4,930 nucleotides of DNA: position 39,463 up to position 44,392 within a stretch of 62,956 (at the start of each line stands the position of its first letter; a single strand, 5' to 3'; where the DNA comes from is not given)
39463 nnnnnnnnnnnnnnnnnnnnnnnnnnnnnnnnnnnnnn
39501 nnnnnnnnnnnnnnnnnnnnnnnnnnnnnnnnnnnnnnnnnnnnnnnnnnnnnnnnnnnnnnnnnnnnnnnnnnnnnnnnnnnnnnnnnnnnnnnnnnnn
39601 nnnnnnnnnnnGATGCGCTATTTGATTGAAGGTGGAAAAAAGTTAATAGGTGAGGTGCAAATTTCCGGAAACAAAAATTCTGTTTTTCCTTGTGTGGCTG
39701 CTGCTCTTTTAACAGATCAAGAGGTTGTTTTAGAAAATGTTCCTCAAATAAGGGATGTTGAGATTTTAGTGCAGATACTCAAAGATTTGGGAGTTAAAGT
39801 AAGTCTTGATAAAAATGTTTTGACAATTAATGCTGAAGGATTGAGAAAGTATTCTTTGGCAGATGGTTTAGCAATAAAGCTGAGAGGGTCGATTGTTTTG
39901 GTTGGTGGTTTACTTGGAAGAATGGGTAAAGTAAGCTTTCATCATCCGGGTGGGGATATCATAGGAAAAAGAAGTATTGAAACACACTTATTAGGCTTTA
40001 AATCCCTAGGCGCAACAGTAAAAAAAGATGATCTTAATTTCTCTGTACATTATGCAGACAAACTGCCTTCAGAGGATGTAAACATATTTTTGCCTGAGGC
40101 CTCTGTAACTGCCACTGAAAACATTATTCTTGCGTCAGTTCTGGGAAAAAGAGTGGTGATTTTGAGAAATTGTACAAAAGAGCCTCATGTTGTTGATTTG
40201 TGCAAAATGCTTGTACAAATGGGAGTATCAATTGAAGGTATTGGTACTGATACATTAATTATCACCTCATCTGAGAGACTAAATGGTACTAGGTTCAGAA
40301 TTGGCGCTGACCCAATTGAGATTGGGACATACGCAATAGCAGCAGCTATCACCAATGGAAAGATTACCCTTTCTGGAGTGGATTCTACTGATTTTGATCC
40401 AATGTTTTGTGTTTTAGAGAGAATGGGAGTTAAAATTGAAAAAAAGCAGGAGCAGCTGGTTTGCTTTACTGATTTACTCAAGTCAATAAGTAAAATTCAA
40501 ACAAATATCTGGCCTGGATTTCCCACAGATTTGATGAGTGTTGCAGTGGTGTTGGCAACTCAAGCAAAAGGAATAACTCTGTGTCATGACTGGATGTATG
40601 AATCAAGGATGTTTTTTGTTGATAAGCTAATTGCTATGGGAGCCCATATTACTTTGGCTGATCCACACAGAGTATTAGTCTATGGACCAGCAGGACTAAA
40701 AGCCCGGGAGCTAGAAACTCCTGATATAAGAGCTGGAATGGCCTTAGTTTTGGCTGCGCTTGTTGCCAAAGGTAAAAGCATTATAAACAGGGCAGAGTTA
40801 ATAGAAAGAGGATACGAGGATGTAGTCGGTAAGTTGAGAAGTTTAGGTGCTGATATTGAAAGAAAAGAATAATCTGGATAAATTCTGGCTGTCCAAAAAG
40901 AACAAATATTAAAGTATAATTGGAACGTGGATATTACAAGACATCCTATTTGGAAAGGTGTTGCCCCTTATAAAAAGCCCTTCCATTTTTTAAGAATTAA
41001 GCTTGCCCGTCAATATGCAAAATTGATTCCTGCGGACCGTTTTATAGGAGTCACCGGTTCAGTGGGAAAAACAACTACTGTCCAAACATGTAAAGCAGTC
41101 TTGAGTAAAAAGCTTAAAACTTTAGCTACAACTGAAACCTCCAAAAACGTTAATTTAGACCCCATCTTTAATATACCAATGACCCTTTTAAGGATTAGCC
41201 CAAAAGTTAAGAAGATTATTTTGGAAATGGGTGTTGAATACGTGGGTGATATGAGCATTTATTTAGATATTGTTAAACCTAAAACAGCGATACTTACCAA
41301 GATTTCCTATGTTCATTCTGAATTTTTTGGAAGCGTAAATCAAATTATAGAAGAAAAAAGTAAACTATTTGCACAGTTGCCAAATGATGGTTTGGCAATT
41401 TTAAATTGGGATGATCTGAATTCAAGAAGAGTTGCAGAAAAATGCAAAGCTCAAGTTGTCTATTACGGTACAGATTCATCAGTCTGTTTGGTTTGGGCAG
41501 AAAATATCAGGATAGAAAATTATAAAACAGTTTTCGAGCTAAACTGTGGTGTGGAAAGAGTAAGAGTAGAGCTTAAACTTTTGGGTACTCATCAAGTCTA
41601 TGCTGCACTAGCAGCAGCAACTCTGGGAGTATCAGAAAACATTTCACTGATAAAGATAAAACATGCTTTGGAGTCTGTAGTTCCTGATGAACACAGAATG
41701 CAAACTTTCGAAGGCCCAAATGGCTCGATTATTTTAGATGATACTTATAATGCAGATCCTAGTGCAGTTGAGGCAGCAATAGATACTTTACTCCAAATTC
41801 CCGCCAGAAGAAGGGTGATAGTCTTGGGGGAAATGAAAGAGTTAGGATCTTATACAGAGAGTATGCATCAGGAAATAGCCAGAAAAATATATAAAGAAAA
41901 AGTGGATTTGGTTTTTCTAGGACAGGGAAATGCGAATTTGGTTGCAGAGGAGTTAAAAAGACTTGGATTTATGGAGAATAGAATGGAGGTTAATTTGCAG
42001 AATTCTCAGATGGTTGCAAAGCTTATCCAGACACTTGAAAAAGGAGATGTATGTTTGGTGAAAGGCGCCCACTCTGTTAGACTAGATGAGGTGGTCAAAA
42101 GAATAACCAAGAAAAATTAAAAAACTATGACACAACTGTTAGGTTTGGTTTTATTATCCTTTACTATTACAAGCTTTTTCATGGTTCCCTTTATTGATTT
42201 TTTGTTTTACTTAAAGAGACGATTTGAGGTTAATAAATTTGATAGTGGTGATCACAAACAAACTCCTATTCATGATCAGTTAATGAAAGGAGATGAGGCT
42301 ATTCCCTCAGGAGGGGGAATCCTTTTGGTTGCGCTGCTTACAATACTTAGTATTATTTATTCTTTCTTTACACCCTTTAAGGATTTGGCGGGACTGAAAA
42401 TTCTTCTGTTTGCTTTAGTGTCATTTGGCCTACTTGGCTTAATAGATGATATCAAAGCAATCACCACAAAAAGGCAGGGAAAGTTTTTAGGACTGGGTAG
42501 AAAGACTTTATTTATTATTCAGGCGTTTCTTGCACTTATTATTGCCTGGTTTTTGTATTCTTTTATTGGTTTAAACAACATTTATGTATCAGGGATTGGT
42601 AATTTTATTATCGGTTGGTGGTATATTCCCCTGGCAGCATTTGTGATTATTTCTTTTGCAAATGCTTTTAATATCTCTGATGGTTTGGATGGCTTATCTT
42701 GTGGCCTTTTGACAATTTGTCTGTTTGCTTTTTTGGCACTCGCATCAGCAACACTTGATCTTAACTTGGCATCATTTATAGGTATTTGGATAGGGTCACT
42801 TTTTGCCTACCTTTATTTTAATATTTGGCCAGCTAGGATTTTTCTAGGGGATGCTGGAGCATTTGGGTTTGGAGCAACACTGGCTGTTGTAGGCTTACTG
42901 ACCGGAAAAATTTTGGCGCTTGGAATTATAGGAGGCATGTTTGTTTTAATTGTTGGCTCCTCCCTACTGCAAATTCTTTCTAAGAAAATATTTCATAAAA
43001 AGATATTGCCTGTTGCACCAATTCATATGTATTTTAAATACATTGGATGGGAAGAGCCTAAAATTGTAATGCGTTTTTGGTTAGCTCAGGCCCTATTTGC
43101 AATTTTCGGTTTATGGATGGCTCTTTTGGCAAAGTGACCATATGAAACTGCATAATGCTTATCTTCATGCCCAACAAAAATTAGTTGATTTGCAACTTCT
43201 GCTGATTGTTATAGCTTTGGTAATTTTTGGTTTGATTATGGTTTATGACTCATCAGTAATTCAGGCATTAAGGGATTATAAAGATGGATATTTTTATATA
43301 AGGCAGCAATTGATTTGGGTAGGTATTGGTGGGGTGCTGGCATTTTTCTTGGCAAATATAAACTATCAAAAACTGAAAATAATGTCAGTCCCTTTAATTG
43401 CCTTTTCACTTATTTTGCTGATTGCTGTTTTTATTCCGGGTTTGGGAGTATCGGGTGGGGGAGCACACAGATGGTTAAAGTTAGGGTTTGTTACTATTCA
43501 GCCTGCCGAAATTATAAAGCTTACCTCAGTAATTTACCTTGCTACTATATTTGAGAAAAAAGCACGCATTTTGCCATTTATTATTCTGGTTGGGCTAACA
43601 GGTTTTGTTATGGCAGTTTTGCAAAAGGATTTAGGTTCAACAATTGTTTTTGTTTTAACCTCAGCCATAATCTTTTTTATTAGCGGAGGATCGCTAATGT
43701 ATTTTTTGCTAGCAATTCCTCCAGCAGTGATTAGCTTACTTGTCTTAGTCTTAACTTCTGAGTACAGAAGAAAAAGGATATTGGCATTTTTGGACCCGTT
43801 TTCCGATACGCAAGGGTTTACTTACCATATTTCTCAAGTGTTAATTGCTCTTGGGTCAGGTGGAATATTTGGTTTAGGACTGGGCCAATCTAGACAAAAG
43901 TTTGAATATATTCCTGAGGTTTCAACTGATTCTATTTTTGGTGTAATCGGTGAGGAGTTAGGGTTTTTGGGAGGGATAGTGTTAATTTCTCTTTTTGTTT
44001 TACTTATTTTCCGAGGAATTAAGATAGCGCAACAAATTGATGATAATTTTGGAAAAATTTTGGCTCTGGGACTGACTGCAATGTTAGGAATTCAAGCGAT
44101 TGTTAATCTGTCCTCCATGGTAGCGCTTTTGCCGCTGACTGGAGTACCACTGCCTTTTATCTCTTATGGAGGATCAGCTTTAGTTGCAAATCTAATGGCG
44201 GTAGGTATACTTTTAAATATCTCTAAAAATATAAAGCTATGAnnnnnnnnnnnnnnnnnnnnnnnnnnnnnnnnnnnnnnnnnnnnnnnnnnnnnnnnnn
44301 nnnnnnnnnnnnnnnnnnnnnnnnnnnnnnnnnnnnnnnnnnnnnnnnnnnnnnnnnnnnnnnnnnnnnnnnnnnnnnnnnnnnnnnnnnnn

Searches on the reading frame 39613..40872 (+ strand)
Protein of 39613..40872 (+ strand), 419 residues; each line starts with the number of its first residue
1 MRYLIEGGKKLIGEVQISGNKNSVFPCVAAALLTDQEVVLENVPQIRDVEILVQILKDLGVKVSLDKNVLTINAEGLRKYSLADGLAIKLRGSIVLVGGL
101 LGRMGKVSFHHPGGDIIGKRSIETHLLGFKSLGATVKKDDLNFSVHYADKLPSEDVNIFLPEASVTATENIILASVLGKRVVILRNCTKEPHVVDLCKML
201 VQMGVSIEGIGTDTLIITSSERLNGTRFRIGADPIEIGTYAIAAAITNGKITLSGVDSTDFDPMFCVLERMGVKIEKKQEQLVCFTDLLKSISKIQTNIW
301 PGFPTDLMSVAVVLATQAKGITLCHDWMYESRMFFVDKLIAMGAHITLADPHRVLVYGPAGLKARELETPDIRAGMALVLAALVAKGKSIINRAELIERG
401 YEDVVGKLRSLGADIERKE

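Call 8: search_protein_families(library=pfam, proteins=[window:39613-40872:+], max_evalue=0.00001)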
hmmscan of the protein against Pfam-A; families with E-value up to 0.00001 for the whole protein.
window:39613-40872:+ (419 aa): 1 family
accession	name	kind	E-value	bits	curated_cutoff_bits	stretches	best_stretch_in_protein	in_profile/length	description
PF00275.25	EPSP_synthase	-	1.6e-69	235.1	22.8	1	6-408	2-417/417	EPSP synthase (3-phosphoshikimate 1-carboxyvinyltransferase)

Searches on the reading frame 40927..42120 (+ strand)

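Call 8: search_protein_families(library=pfam, proteins=[window:40927-42120:+], max_evalue=0.00001)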
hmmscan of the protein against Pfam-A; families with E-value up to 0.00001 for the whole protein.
window:40927-42120:+ (397 aa): 2 families
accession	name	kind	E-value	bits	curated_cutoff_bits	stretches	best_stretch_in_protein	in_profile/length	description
PF08245.18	Mur_ligase_M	-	1e-35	123.9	24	1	42-233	1-199/200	Mur ligase middle domain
PF02875.26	Mur_ligase_C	-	1.6e-19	71.4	28.4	1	256-381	1-126/127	Mur ligase, glutamate ligase domain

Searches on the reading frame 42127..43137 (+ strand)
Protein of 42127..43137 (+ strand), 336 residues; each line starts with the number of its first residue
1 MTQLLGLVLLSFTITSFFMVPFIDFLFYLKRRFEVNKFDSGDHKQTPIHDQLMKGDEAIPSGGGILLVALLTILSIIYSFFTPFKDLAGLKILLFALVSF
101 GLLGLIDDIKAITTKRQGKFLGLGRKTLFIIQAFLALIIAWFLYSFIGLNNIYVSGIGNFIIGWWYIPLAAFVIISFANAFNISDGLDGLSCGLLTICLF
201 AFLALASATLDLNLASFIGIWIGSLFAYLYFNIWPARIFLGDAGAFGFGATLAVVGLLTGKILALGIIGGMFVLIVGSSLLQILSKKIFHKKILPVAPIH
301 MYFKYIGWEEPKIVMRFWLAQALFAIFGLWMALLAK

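Call 8: search_protein_families(library=pfam, proteins=[window:42127-43137:+], max_evalue=0.00001)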
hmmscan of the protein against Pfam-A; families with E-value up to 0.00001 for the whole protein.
window:42127-43137:+ (336 aa): 1 family
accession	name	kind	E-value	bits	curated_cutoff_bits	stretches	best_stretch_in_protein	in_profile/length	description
PF00953.26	Glycos_transf_4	-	1.6e-25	90.4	27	1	92-258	3-158/160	Glycosyl transferase family 4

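Call 11: find_related_loci(query=window:42127-43137:+, collection=genome_contigs, flank=10000)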
Query window:42127-43137:+ (336 aa) in genome_contigs; peptide patterns used: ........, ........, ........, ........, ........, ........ (x = any residue, [..] = any of these).
277 stretches matched a pattern; 73 encode a relative of the query (tblastn E <= 1e-3); 73 distinct loci.
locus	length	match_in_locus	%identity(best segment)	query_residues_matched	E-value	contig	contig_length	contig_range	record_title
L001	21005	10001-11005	74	1-336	8e-152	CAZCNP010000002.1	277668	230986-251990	MAG TPA_asm: uncultured Gammaproteobacteria bacterium isolate binchicken_co38_1123 genome assembly, contig: NODE_94_leng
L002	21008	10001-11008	73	1-336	3e-151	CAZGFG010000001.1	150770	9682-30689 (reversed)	MAG TPA_asm: uncultured Gammaproteobacteria bacterium isolate binchicken_co125_1135 genome assembly, contig: NODE_224_le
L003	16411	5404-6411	73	1-336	5e-149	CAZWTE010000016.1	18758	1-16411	MAG TPA_asm: uncultured Gammaproteobacteria bacterium isolate binchicken_co144_909 genome assembly, contig: NODE_6102_le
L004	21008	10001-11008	71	1-336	1e-148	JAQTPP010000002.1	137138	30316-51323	MAG: Candidatus Daviesbacteria bacterium isolate STB_119 NODE_302_length_137138_cov_5.464744_Sandtown_B, whole genome sh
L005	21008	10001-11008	74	1-336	9e-148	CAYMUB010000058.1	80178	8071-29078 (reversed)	MAG TPA_asm: uncultured Gammaproteobacteria bacterium isolate binchicken_co203_488 genome assembly, contig: k141_4500599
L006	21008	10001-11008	69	1-336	2e-146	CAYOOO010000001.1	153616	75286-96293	MAG TPA_asm: uncultured Gammaproteobacteria bacterium isolate binchicken_co110_106 genome assembly, contig: NODE_259_len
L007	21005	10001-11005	72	1-336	1e-145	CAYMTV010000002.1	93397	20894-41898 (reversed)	MAG TPA_asm: uncultured Gammaproteobacteria bacterium isolate binchicken_co38_1053 genome assembly, contig: NODE_604_len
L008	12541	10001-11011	71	1-336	7e-145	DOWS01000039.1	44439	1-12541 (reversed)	MAG TPA_asm: Candidatus Daviesbacteria bacterium isolate UBA9644 contig_632, whole genome shotgun sequence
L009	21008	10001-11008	72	1-336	2e-147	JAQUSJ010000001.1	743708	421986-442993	MAG: Candidatus Daviesbacteria bacterium isolate STD1_94 NODE_9_length_743708_cov_15.213565_Sandtown_D1, whole genome sh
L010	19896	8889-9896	72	1-336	5e-144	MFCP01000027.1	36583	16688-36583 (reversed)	MAG: Candidatus Daviesbacteria bacterium RIFCSPHIGHO2_01_FULL_40_11 rifcsphigho2_01_scaffold_3262, whole genome shotgun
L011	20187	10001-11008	71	1-336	6e-144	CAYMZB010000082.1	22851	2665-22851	MAG TPA_asm: uncultured Gammaproteobacteria bacterium isolate binchicken_co203_489 genome assembly, contig: k141_2833563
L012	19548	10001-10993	72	1-331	2e-143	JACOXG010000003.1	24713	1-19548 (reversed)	MAG: Candidatus Daviesbacteria bacterium isolate NC_groundwater_147_Ag_S-0.1um_38_19 S4_GD2017_2_S1_scaffold_1242, whole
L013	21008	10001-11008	74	1-336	2e-143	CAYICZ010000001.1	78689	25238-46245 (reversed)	MAG TPA_asm: uncultured Gammaproteobacteria bacterium isolate ERP119705_co18_1 genome assembly, contig: NODE_196_length_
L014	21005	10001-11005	72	1-336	4e-142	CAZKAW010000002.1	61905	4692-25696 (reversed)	MAG TPA_asm: uncultured Gammaproteobacteria bacterium isolate binchicken_co38_470 genome assembly, contig: NODE_1136_len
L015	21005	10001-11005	74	1-336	8e-142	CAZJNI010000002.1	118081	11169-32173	MAG TPA_asm: uncultured Gammaproteobacteria bacterium isolate binchicken_co38_1358 genome assembly, contig: NODE_421_len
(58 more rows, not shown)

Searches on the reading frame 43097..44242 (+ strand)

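Call 8: search_protein_families(library=pfam, proteins=[window:43097-44242:+], max_evalue=0.00001)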
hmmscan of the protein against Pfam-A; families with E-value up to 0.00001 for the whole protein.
window:43097-44242:+ (381 aa): 1 family
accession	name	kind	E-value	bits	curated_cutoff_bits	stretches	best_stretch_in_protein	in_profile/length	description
PF01098.24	FTSW_RODA_SPOVE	-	1.7e-98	330.3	26.4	1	34-378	3-353/356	Cell cycle protein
